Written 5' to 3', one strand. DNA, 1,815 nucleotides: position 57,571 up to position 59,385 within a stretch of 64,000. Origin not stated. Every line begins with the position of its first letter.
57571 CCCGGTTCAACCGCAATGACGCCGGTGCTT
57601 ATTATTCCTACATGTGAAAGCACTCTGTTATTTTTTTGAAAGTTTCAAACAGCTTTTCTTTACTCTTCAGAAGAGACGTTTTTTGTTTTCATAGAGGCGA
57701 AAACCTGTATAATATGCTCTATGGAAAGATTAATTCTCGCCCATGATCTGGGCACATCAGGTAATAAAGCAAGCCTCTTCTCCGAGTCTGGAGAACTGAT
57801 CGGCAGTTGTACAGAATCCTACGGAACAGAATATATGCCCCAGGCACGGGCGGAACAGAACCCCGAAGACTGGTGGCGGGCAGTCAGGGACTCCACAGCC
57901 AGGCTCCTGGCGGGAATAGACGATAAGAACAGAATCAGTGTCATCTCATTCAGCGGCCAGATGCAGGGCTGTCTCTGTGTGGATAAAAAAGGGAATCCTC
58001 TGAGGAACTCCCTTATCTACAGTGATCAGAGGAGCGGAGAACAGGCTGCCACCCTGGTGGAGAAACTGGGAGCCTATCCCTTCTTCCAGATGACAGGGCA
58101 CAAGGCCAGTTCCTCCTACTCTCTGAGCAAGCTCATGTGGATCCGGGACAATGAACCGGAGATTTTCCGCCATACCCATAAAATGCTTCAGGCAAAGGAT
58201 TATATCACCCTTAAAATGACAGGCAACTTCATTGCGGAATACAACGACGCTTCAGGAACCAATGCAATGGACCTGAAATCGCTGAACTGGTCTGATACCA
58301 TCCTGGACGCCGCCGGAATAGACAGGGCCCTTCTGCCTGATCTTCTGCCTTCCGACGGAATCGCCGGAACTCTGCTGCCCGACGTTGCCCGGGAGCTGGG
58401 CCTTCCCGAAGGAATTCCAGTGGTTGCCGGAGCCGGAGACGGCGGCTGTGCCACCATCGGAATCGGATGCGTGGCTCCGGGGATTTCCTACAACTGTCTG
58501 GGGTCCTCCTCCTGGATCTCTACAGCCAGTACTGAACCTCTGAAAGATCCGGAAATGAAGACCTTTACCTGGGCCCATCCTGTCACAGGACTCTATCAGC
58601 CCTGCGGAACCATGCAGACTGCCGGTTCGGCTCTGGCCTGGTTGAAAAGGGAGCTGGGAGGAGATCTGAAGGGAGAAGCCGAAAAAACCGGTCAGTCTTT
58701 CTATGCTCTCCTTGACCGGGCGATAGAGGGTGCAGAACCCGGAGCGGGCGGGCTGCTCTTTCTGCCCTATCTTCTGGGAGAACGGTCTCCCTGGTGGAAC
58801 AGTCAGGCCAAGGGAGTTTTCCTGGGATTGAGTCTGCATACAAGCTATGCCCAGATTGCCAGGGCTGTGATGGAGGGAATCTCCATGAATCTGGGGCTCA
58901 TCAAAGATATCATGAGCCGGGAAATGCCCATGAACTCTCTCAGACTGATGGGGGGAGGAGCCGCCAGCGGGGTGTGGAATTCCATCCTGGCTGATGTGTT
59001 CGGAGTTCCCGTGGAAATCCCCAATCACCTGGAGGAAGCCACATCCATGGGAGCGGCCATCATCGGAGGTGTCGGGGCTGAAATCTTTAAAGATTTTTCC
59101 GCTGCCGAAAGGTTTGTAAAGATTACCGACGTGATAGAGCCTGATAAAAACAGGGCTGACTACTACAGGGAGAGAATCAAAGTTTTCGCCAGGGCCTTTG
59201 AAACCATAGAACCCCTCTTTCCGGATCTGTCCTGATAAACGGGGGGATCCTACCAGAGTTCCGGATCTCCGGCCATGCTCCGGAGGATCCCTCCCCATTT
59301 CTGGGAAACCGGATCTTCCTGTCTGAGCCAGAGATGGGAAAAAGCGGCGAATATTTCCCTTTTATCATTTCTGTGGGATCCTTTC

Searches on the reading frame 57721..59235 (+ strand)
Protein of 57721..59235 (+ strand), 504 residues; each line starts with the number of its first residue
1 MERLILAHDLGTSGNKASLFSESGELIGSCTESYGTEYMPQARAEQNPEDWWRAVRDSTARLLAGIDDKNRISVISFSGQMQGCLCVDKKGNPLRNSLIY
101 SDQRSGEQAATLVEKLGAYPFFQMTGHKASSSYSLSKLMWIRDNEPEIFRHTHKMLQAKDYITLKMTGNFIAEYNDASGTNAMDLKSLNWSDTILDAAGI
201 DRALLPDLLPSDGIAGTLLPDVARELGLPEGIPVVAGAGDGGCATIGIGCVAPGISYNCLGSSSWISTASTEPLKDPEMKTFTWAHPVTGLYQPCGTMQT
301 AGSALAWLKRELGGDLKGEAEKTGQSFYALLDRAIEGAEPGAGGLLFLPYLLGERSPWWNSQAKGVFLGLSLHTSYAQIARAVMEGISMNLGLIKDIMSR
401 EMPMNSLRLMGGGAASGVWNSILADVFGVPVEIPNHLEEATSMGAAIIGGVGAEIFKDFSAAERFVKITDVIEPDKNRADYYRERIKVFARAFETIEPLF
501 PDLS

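Call 80: search_protein_families(library=pfam, proteins=[window:57721-59235:+], max_evalue=1e-8)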
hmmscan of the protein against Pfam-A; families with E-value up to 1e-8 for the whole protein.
window:57721-59235:+ (504 aa): 2 families
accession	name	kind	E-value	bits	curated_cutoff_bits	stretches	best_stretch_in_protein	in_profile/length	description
PF00370.27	FGGY_N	-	5.5e-60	203.4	28.8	1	5-247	2-245/245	FGGY family of carbohydrate kinases, N-terminal domain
PF02782.22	FGGY_C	-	2.9e-34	119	27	1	257-452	2-197/198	FGGY family of carbohydrate kinases, C-terminal domain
